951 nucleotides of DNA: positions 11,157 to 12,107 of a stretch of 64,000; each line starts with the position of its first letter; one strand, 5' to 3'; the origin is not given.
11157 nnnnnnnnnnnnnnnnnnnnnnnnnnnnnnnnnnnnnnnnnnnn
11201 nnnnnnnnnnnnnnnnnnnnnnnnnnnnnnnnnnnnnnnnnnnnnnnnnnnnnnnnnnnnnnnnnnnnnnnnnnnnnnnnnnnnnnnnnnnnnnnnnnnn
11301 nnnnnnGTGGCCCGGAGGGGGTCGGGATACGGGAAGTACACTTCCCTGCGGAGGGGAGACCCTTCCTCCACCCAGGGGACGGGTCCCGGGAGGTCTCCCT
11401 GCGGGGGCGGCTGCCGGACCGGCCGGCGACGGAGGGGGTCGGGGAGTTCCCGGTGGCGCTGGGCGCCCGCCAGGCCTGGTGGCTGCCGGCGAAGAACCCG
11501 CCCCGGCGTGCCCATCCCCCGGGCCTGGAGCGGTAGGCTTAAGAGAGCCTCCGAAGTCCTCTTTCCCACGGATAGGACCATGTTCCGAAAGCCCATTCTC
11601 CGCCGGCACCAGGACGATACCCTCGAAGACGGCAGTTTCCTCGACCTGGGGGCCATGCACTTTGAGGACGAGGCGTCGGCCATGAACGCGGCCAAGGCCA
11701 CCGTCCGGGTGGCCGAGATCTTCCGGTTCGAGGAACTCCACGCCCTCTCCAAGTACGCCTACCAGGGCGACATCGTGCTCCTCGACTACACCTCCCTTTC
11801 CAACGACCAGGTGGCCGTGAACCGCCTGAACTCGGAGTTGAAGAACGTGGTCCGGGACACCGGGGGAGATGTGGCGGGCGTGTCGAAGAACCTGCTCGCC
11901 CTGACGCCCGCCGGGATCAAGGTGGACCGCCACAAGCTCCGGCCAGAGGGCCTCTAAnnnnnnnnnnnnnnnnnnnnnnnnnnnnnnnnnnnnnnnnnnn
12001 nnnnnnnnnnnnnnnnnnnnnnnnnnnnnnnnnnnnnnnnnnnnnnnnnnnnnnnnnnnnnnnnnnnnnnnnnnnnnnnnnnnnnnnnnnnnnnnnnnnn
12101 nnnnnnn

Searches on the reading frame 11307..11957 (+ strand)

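Call 52: search_protein_families(library=pfam, proteins=[window:11307-11957:+], max_evalue=0.00001)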
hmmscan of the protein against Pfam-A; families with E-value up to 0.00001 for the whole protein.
window:11307-11957:+ (216 aa): 1 family
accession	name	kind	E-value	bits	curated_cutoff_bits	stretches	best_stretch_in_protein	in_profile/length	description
PF04472.17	SepF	-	1.1e-09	38.8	27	1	133-206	1-72/72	Cell division protein SepF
